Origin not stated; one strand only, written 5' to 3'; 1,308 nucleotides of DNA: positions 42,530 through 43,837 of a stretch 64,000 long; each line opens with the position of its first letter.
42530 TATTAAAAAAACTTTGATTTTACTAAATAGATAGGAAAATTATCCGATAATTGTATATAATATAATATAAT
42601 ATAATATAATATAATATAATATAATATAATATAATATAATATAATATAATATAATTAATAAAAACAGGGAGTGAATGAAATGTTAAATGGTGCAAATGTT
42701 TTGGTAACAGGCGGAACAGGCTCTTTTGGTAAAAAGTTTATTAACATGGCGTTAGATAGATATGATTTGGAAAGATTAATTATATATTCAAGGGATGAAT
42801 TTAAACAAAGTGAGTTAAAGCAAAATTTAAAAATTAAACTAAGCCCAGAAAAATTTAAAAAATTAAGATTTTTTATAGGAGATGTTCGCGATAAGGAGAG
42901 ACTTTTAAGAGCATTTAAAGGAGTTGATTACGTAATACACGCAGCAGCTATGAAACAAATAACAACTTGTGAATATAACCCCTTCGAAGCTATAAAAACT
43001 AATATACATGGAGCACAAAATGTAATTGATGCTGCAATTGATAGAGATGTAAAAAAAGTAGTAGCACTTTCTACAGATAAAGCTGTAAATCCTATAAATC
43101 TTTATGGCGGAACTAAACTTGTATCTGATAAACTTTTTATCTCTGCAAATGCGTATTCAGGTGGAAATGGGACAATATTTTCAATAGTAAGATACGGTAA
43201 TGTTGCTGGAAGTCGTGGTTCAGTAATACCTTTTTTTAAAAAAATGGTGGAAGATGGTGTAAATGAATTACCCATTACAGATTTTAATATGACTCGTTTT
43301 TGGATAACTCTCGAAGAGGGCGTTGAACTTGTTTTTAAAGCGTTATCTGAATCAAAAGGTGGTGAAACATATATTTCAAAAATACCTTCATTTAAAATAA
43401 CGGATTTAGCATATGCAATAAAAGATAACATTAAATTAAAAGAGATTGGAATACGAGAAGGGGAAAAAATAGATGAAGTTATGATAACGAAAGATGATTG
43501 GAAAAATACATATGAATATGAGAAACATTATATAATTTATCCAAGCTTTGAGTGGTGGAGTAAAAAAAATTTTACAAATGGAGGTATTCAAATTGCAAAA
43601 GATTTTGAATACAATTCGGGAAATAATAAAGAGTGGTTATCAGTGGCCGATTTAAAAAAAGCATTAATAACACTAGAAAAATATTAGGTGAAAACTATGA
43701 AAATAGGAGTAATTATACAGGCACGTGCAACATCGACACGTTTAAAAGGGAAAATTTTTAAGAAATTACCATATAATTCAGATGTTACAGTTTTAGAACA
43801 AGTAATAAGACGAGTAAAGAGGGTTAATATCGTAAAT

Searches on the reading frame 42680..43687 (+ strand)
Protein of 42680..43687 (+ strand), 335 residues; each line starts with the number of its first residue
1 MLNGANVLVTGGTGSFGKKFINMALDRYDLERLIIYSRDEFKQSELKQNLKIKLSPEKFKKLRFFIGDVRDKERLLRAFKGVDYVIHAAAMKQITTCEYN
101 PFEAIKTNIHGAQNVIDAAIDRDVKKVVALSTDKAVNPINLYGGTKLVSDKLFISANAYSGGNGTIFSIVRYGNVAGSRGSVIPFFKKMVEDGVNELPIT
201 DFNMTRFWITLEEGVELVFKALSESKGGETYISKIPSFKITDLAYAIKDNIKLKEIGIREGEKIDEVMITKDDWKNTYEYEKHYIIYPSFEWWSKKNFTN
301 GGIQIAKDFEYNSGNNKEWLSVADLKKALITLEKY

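Call 7: search_protein_families(library=ncbifam, proteins=[window:42680-43687:+])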
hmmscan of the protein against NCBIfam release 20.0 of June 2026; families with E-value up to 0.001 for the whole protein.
window:42680-43687:+ (335 aa): 19 families
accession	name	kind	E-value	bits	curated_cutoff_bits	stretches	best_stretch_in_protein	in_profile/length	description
TIGR03589.1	PseB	equivalog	2.5e-155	516.3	407.75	1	1-327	1-322/324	UDP-N-acetylglucosamine 4,6-dehydratase (inverting)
TIGR04130.1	FnlA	equivalog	4.5e-75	252.6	730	1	1-332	1-328/337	UDP-N-acetylglucosamine 4,6-dehydratase/5-epimerase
TIGR04180.1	EDH_00030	hypoth_equivalog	5.2e-17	61.8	475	1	7-135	1-124/297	NAD-dependent 4,6-dehydratase LegB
NF041293.1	G6PDh_Azf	equivalog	2.8e-12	46.6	400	1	6-137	4-120/252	NAD-dependent glucose-6-phosphate dehydrogenase Azf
TIGR01179.1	galE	equivalog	4e-12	45.6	262.3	1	6-179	1-180/332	UDP-glucose 4-epimerase GalE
TIGR03466.1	HpnA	hypoth_equivalog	1.1e-11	44.2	367.65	1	6-134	2-115/327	hopanoid-associated sugar epimerase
TIGR01181.1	dTDP_gluc_dehyt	equivalog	1.7e-11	43.8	365.1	1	7-140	2-133/321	dTDP-glucose 4,6-dehydratase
TIGR01214.1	rmlD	equivalog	2.5e-09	36.7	224.05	1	7-191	2-165/285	dTDP-4-dehydrorhamnose reductase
TIGR02622.1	CDP_4_6_dhtase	equivalog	1.5e-08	34.2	278.45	1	3-136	3-133/352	CDP-glucose 4,6-dehydratase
NF042422.1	oxyalk_red_OleD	equivalog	8.6e-08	31.9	580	1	6-134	2-112/329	2-alkyl-3-oxoalkanoate reductase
NF011728.1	PRK15181.1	equivalog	1.1e-07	31.2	760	1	48-127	57-136/348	Vi polysaccharide biosynthesis UDP-N-acetylglucosaminuronic acid C-4 epimerase TviC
TIGR01746.1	Thioester-redct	subfamily_domain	2.1e-07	30.5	213.35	1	6-145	1-148/371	thioester reductase domain-containing protein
NF052578.1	StrlDmthSdmBMthl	equivalog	4.3e-07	30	600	1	7-137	3-118/328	sterol demethylase protein SdmB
NF042423.1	oxyalk_red_Shew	equivalog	9.4e-07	28.2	580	1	63-133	52-119/331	2-alkyl-3-oxoalkanoate reductase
NF007956.0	PRK10675.1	subfamily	9.7e-07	28.2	394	1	6-131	2-123/338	UDP-glucose 4-epimerase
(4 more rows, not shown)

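Call 10: find_encoding_contigs(protein=window:42680-43687:+, flank=3000, max_places=10)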
Protein window:42680-43687:+ (335 aa): 10 contigs read that carry it; 5 places shown.
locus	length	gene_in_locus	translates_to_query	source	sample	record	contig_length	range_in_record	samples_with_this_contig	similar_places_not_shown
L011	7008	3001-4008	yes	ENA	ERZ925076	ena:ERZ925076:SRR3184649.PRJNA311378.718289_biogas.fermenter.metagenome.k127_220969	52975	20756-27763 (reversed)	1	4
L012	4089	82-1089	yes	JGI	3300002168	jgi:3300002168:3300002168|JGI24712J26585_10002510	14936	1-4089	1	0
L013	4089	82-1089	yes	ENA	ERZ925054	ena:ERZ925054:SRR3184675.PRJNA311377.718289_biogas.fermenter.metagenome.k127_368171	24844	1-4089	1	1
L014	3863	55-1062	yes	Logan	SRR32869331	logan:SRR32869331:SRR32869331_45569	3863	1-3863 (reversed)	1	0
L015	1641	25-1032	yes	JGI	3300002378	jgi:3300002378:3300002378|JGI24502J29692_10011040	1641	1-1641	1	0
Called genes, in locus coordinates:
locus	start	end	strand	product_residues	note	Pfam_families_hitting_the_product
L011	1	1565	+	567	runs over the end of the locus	PF00015:MCPsignal, PF01814:Hemerythrin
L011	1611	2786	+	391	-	PF01134:GIDA (faint), PF01262:AlaDh_PNT_C (faint), PF03486:HI0933_like (faint), PF07992:Pyr_redox_2, PF13738:Pyr_redox_3, PF00070:Pyr_redox, PF18267:Rubredoxin_C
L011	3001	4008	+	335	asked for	PF01073:3Beta_HSD, PF01370:Epimerase, PF02719:Polysacc_synt_2, PF04321:RmlD_sub_bind (weak), PF07993:NAD_binding_4, PF08659:KR (faint), PF13460:NAD_binding_10, PF16363:GDP_Man_Dehyd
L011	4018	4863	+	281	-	PF02348:CTP_transf_3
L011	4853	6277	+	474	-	PF13302:Acetyltransf_3 (weak)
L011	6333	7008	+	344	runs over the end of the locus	PF03102:NeuB, PF08666:SAF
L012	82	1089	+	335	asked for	PF01073:3Beta_HSD, PF01370:Epimerase, PF02719:Polysacc_synt_2, PF04321:RmlD_sub_bind (weak), PF07993:NAD_binding_4, PF08659:KR (faint), PF13460:NAD_binding_10, PF16363:GDP_Man_Dehyd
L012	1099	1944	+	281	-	PF02348:CTP_transf_3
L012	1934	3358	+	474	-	PF13302:Acetyltransf_3 (weak)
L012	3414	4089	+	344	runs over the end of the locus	-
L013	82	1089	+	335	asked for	PF01073:3Beta_HSD, PF01370:Epimerase, PF02719:Polysacc_synt_2, PF04321:RmlD_sub_bind (weak), PF07993:NAD_binding_4, PF08659:KR (faint), PF13460:NAD_binding_10, PF16363:GDP_Man_Dehyd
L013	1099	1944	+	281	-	PF02348:CTP_transf_3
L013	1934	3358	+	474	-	PF13302:Acetyltransf_3 (weak)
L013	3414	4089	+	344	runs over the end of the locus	PF03102:NeuB, PF08666:SAF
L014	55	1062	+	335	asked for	PF01073:3Beta_HSD, PF01370:Epimerase, PF02719:Polysacc_synt_2, PF04321:RmlD_sub_bind (weak), PF07993:NAD_binding_4, PF08659:KR (faint), PF13460:NAD_binding_10, PF16363:GDP_Man_Dehyd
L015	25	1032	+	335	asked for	PF01073:3Beta_HSD, PF01370:Epimerase, PF02719:Polysacc_synt_2, PF04321:RmlD_sub_bind (weak), PF07993:NAD_binding_4, PF08659:KR (faint), PF13460:NAD_binding_10, PF16363:GDP_Man_Dehyd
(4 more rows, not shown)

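Call 12: find_related_loci(query=window:42680-43687:+, collection=genome_contigs, flank=4000)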
Query window:42680-43687:+ (335 aa) in genome_contigs; peptide patterns used: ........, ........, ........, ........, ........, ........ (x = any residue, [..] = any of these).
600 stretches matched a pattern (row limit reached: there are more); 584 encode a relative of the query (tblastn E <= 1e-3); the best 80 are kept; 80 distinct loci.
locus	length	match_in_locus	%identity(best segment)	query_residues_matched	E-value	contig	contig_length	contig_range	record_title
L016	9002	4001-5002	74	1-333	1e-167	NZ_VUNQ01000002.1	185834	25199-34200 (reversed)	Tissierella pigra strain WCA3-693-APC-4 seq2, whole genome shotgun sequence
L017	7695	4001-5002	74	1-333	2e-167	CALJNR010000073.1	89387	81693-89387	MAG: uncultured Clostridia bacterium isolate R1_Bin_METABAT__155_sub_1_1 genome assembly, contig: c_000001317770_partial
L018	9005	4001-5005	73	1-335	2e-166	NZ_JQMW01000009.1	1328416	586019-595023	Clostridium sp. KNHs214 CC89DRAFT_scf7180000000030_quiver.4_C, whole genome shotgun sequence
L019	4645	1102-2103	73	1-333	2e-170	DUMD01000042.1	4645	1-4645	MAG TPA_asm: Clostridia bacterium isolate AS04akNAM_38 17805_AS04, whole genome shotgun sequence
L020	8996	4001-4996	73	1-332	2e-165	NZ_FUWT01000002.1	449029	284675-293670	Clostridium tetani strain ATCC 19406, whole genome shotgun sequence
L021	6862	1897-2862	74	1-326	2e-165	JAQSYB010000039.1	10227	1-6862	MAG: Clostridia bacterium isolate L_E1_T20_A_bin.63 scaffold_10743, whole genome shotgun sequence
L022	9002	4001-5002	72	1-333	6e-165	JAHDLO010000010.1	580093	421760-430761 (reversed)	MAG: Clostridiaceae bacterium isolate M1-B18 k141_65620, whole genome shotgun sequence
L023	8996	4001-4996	73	1-332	1e-164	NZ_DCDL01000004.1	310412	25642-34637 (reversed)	MAG: Clostridium sp. UBA1056 UBA1056_contig_28, whole genome shotgun sequence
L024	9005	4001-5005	73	1-335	6e-164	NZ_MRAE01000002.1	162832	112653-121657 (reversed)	Clostridium tepidum strain IEH 97212 scaffold_1, whole genome shotgun sequence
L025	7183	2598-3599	72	1-333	4e-164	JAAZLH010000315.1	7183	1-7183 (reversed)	MAG: Candidatus Epulonipiscium sp. isolate AS23ysBPME_185 166396_AS23, whole genome shotgun sequence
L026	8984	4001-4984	74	1-332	6e-164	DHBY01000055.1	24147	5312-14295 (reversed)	MAG TPA_asm: Firmicutes bacterium UBA4916 UBA4916_contig_7932, whole genome shotgun sequence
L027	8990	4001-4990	73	1-329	5e-163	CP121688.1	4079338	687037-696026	Clostridiaceae bacterium 35-E11 chromosome, complete genome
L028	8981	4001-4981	74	1-329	6e-163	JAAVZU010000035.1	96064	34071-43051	MAG: Lachnospiraceae bacterium isolate ABMPRH_325_0 k141_552320, whole genome shotgun sequence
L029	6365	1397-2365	75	1-322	1e-163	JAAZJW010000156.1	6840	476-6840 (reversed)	MAG: Clostridiales bacterium isolate AS21ysBPME_83 127446_AS21, whole genome shotgun sequence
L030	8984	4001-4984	73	1-326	6e-162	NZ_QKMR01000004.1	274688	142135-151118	Ruminiclostridium sufflavum DSM 19573 Ga0056032_scaffold00004.4, whole genome shotgun sequence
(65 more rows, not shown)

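Call 24: find_homologous_proteins(query=window:42680-43687:+, max_evalue=1e-100)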
Query window:42680-43687:+ (335 aa): 7890 proteins with E <= 1e-100 among 8000 candidates; the best 120 are listed.
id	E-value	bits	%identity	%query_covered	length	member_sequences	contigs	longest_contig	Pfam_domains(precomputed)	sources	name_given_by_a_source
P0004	2.4e-219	745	100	100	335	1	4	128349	PF08659.17,PF04321.24,PF16363.12,PF02719.22,PF01073.26,PF07993.19,PF13460.13,PF01370.28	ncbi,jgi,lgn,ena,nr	ncbi:MAG: UDP-N-acetylglucosamine 4,6-dehydratase (inverting) [Fusobacteria bacterium]|nr:UDP-N-acet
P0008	3.3e-219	745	100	100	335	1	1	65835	PF08659.17,PF04321.24,PF16363.12,PF02719.22,PF01073.26,PF07993.19,PF13460.13,PF01370.28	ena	-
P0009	1.6e-218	742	100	100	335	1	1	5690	PF08659.17,PF04321.24,PF16363.12,PF02719.22,PF01073.26,PF07993.19,PF13460.13,PF01370.28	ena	-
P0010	2.9e-218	741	99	100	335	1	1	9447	PF08659.17,PF04321.24,PF16363.12,PF02719.22,PF01073.26,PF07993.19,PF13460.13,PF01370.28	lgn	-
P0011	5.3e-178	609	81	100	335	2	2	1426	PF08659.17,PF04321.24,PF16363.12,PF02719.22,PF05368.20,PF01073.26,PF07993.19,PF13460.13,PF08485.17,PF01370.28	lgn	-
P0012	2.4e-170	584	78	99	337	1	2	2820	PF04321.24,PF16363.12,PF02719.22,PF05368.20,PF01073.26,PF07993.19,PF13460.13,PF01370.28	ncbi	-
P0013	1.3e-169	582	77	99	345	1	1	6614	PF08659.17,PF04321.24,PF16363.12,PF02719.22,PF05368.20,PF01073.26,PF07993.19,PF13460.13,PF01370.28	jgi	jgi:UDP-N-acetylglucosamine 4,6-dehydratase (inverting)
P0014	7.5e-168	576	77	98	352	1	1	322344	PF08659.17,PF04321.24,PF16363.12,PF02719.22,PF05368.20,PF01073.26,PF07993.19,PF13460.13,PF01370.28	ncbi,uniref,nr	ncbi:polysaccharide biosynthesis protein CapD [Proteiniborus sp. DW1]|uniref:UDP-N-acetylglucosamine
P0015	4.5e-167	573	76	99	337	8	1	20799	PF08659.17,PF04321.24,PF16363.12,PF02719.22,PF05368.20,PF01073.26,PF07993.19,PF13460.13,PF08485.17,PF01370.28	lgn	-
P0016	7.6e-167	572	78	98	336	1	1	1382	PF08659.17,PF04321.24,PF16363.12,PF02719.22,PF05368.20,PF01073.26,PF07993.19,PF13460.13,PF08485.17,PF01370.28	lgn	-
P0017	9.0e-167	572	77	98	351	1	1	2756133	PF08659.17,PF04321.24,PF16363.12,PF02719.22,PF05368.20,PF01073.26,PF07993.19,PF13460.13,PF01370.28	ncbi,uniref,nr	ncbi:UDP-N-acetylglucosamine 4,6-dehydratase (inverting) [Crassaminicella indica]|uniref:UDP-N-acety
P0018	1.5e-166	572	76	99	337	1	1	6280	PF08659.17,PF04321.24,PF16363.12,PF02719.22,PF05368.20,PF01073.26,PF07993.19,PF13460.13,PF08485.17,PF01370.28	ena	-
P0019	3.9e-166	570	74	99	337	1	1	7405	PF08659.17,PF04321.24,PF16363.12,PF02719.22,PF05368.20,PF01073.26,PF07993.19,PF13460.13,PF01370.28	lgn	-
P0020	1.0e-165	569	76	99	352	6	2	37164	PF08659.17,PF04321.24,PF16363.12,PF02719.22,PF05368.20,PF01073.26,PF07993.19,PF13460.13,PF01370.28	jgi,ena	-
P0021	2.3e-165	568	77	99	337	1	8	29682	PF08659.17,PF04321.24,PF16363.12,PF02719.22,PF05368.20,PF01073.26,PF07993.19,PF13460.13,PF01370.28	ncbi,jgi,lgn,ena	jgi:UDP-N-acetylglucosamine 4,6-dehydratase (inverting)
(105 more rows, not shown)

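Call 25: find_encoding_contigs(protein=P0009, flank=3000, max_places=10)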
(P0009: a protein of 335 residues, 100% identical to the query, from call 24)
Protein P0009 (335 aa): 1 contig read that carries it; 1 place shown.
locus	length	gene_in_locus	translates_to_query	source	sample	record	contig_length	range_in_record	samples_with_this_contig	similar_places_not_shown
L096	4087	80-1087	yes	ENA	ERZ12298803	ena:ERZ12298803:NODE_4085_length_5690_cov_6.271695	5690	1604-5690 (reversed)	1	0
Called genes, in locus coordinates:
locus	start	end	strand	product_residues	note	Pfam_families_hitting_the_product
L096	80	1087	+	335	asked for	PF01073:3Beta_HSD, PF01370:Epimerase, PF02719:Polysacc_synt_2, PF04321:RmlD_sub_bind (weak), PF07993:NAD_binding_4, PF08659:KR (faint), PF13460:NAD_binding_10, PF16363:GDP_Man_Dehyd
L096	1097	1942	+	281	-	PF02348:CTP_transf_3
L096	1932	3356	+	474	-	PF13302:Acetyltransf_3 (weak)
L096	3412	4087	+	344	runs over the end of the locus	PF03102:NeuB, PF08666:SAF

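Call 26: find_encoding_contigs(protein=P0010, flank=3000, max_places=10)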
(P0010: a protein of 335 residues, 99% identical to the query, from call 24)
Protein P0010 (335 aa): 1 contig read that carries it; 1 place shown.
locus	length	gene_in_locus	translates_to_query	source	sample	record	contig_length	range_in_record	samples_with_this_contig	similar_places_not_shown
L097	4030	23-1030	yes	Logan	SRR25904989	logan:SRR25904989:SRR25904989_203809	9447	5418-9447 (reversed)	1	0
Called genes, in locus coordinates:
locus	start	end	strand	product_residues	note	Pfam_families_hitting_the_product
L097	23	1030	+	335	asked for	PF01073:3Beta_HSD, PF01370:Epimerase, PF02719:Polysacc_synt_2, PF04321:RmlD_sub_bind (weak), PF07993:NAD_binding_4, PF08659:KR (faint), PF13460:NAD_binding_10, PF16363:GDP_Man_Dehyd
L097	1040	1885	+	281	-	PF02348:CTP_transf_3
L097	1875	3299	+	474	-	PF13302:Acetyltransf_3 (weak)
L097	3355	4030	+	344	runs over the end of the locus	PF03102:NeuB, PF08666:SAF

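Call 27: find_encoding_contigs(protein=P0011, flank=3000, max_places=10)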
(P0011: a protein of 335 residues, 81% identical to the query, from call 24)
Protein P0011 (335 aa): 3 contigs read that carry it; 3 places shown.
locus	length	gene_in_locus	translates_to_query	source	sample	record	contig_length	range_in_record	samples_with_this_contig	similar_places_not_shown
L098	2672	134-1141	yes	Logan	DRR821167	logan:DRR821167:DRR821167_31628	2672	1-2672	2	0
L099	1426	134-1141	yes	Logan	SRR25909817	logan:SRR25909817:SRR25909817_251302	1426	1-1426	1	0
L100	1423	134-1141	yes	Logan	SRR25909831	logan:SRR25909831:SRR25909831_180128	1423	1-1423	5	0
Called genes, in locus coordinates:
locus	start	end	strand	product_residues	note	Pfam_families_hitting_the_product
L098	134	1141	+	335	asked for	PF01073:3Beta_HSD, PF01370:Epimerase, PF02719:Polysacc_synt_2, PF04321:RmlD_sub_bind, PF05368:NmrA (weak), PF07993:NAD_binding_4, PF13460:NAD_binding_10, PF16363:GDP_Man_Dehyd, +2 more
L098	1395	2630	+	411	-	PF14239:RRXRR, PF01844:HNH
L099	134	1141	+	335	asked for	PF01073:3Beta_HSD, PF01370:Epimerase, PF02719:Polysacc_synt_2, PF04321:RmlD_sub_bind, PF05368:NmrA (weak), PF07993:NAD_binding_4, PF13460:NAD_binding_10, PF16363:GDP_Man_Dehyd, +2 more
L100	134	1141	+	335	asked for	PF01073:3Beta_HSD, PF01370:Epimerase, PF02719:Polysacc_synt_2, PF04321:RmlD_sub_bind, PF05368:NmrA (weak), PF07993:NAD_binding_4, PF13460:NAD_binding_10, PF16363:GDP_Man_Dehyd, +2 more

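Call 30: find_encoding_contigs(protein=window:42680-43687:+, flank=10000, max_places=10)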
Protein window:42680-43687:+ (335 aa): 9 contigs read that carry it; 5 places shown.
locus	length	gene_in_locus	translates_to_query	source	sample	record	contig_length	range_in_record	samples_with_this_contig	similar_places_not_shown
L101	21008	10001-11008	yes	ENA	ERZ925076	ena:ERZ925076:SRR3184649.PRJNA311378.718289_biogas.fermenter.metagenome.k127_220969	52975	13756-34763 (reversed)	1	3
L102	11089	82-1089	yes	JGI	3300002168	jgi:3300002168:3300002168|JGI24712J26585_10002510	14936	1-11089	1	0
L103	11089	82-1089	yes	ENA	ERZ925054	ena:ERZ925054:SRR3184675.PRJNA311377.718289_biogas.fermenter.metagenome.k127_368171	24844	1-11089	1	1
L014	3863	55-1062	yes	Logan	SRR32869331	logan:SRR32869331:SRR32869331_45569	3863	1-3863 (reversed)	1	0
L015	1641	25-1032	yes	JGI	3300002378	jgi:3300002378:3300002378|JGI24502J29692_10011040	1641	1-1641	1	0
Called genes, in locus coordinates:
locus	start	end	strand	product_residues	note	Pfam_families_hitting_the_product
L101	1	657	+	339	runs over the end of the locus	PF00532:Peripla_BP_1 (weak), PF13407:Peripla_BP_4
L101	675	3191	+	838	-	PF00512:HisKA, PF02518:HATPase_c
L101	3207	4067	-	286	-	PF00248:Aldo_ket_red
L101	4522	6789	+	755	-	PF00912:Transgly, PF00905:Transpeptidase, PF06832:BiPBP_C (weak)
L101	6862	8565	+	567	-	PF00015:MCPsignal, PF01814:Hemerythrin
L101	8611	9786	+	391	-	PF01134:GIDA (faint), PF01262:AlaDh_PNT_C (faint), PF03486:HI0933_like (faint), PF07992:Pyr_redox_2, PF13738:Pyr_redox_3, PF00070:Pyr_redox, PF18267:Rubredoxin_C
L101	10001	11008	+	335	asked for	PF01073:3Beta_HSD, PF01370:Epimerase, PF02719:Polysacc_synt_2, PF04321:RmlD_sub_bind (weak), PF07993:NAD_binding_4, PF08659:KR (faint), PF13460:NAD_binding_10, PF16363:GDP_Man_Dehyd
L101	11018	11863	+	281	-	PF02348:CTP_transf_3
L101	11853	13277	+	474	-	PF13302:Acetyltransf_3 (weak)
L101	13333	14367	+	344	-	PF03102:NeuB, PF08666:SAF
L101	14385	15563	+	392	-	PF00155:Aminotran_1_2, PF01041:DegT_DnrJ_EryC1, PF01212:Beta_elim_lyase (weak)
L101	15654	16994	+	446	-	PF00919:UPF0004, PF04055:Radical_SAM, PF01938:TRAM, PF18693:TRAM_2 (faint)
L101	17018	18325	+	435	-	PF00128:Alpha-amylase (weak), PF14701:hDGE_amylase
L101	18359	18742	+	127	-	PF00072:Response_reg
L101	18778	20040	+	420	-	PF07497:Rho_RNA_bind, PF00006:ATP-synt_ab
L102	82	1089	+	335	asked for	PF01073:3Beta_HSD, PF01370:Epimerase, PF02719:Polysacc_synt_2, PF04321:RmlD_sub_bind (weak), PF07993:NAD_binding_4, PF08659:KR (faint), PF13460:NAD_binding_10, PF16363:GDP_Man_Dehyd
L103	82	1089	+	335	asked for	PF01073:3Beta_HSD, PF01370:Epimerase, PF02719:Polysacc_synt_2, PF04321:RmlD_sub_bind (weak), PF07993:NAD_binding_4, PF08659:KR (faint), PF13460:NAD_binding_10, PF16363:GDP_Man_Dehyd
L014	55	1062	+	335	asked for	PF01073:3Beta_HSD, PF01370:Epimerase, PF02719:Polysacc_synt_2, PF04321:RmlD_sub_bind (weak), PF07993:NAD_binding_4, PF08659:KR (faint), PF13460:NAD_binding_10, PF16363:GDP_Man_Dehyd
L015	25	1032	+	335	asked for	PF01073:3Beta_HSD, PF01370:Epimerase, PF02719:Polysacc_synt_2, PF04321:RmlD_sub_bind (weak), PF07993:NAD_binding_4, PF08659:KR (faint), PF13460:NAD_binding_10, PF16363:GDP_Man_Dehyd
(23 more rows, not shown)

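Call 51: find_encoding_contigs(protein=P0015, flank=4000, max_places=3)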
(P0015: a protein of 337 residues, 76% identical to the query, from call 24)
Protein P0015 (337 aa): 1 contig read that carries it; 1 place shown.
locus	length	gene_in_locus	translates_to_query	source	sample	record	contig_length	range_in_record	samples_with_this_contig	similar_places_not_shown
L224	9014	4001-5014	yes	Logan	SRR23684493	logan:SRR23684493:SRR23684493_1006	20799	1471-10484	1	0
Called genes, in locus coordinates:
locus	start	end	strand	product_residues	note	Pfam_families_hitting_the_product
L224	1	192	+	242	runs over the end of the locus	-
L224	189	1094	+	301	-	PF25084:LbH_EIF2B, PF25087:GMPPB_C (weak), PF14602:Hexapep_2 (weak), PF00132:Hexapep, PF25084:LbH_EIF2B, PF00132:Hexapep (weak)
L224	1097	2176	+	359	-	PF01408:GFO_IDH_MocA, PF22725:GFO_IDH_MocA_C3, PF02894:GFO_IDH_MocA_C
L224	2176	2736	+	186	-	PF00132:Hexapep, PF25084:LbH_EIF2B, PF25087:GMPPB_C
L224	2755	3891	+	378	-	PF00155:Aminotran_1_2, PF01041:DegT_DnrJ_EryC1, PF01212:Beta_elim_lyase (weak)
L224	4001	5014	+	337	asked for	PF01073:3Beta_HSD, PF01370:Epimerase, PF02719:Polysacc_synt_2, PF04321:RmlD_sub_bind, PF05368:NmrA, PF07993:NAD_binding_4, PF13460:NAD_binding_10, PF16363:GDP_Man_Dehyd, +2 more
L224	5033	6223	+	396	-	PF00155:Aminotran_1_2, PF01041:DegT_DnrJ_EryC1, PF01212:Beta_elim_lyase, PF01053:Cys_Met_Meta_PP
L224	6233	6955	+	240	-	PF02348:CTP_transf_3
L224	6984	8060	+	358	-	PF03102:NeuB, PF08666:SAF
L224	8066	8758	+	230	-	PF05401:NodS (weak), PF13489:Methyltransf_23, PF13847:Methyltransf_31, PF08241:Methyltransf_11 (weak), PF08242:Methyltransf_12 (faint), PF13649:Methyltransf_25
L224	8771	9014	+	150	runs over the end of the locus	PF00132:Hexapep (weak), PF14602:Hexapep_2 (weak)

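Call 52: find_encoding_contigs(protein=P0013, flank=4000, max_places=3)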
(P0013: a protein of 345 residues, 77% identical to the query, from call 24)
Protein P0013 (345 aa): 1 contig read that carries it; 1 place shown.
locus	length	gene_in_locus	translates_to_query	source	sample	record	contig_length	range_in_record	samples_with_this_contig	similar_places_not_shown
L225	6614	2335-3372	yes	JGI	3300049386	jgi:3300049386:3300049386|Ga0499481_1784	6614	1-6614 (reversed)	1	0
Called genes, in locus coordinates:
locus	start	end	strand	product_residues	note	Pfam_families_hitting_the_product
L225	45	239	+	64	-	-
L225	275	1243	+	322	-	PF20511:PMI_typeI_cat, PF07883:Cupin_2 (faint), PF21621:MPI_cupin_dom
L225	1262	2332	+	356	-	PF00483:NTP_transferase, PF22640:ManC_GMP_beta-helix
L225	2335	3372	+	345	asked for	PF05368:NmrA, PF01073:3Beta_HSD, PF01370:Epimerase, PF02719:Polysacc_synt_2, PF04321:RmlD_sub_bind, PF07993:NAD_binding_4, PF13460:NAD_binding_10, PF16363:GDP_Man_Dehyd, +1 more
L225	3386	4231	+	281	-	PF02348:CTP_transf_3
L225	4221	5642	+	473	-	PF04101:Glyco_tran_28_C (weak), PF13302:Acetyltransf_3, PF00583:Acetyltransf_1, PF13673:Acetyltransf_10 (weak), PF08445:FR47 (weak)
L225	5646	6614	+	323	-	?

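Call 62: find_encoding_contigs(protein=P0012, flank=3000, max_places=4)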
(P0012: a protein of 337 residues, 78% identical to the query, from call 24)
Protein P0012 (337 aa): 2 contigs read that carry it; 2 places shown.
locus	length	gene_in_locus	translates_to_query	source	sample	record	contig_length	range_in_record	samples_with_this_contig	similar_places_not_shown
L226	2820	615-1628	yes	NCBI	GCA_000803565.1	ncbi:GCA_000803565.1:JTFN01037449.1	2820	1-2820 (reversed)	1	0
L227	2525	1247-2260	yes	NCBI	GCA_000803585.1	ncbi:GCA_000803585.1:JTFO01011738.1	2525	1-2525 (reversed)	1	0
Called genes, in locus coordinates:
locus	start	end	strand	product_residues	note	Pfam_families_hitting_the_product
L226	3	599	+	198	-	?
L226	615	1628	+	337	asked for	PF01073:3Beta_HSD, PF01370:Epimerase, PF02719:Polysacc_synt_2, PF04321:RmlD_sub_bind, PF05368:NmrA, PF07993:NAD_binding_4 (weak), PF13460:NAD_binding_10, PF16363:GDP_Man_Dehyd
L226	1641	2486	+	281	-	PF02348:CTP_transf_3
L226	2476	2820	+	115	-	?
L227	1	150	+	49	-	?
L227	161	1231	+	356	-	PF00483:NTP_transferase, PF22640:ManC_GMP_beta-helix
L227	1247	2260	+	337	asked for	PF01073:3Beta_HSD, PF01370:Epimerase, PF02719:Polysacc_synt_2, PF04321:RmlD_sub_bind, PF05368:NmrA, PF07993:NAD_binding_4 (weak), PF13460:NAD_binding_10, PF16363:GDP_Man_Dehyd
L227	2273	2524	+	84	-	?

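Call 63: find_encoding_contigs(protein=P0016, flank=3000, max_places=4)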
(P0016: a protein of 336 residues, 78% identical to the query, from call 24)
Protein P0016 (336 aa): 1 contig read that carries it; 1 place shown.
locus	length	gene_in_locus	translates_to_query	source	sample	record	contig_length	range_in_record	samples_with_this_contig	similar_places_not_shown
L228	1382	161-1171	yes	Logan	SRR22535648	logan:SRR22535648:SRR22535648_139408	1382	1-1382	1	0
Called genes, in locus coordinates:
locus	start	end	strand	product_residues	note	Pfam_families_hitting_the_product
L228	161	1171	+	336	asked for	PF01073:3Beta_HSD, PF01370:Epimerase, PF02719:Polysacc_synt_2, PF04321:RmlD_sub_bind, PF05368:NmrA, PF07993:NAD_binding_4, PF13460:NAD_binding_10, PF16363:GDP_Man_Dehyd, +2 more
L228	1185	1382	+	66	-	?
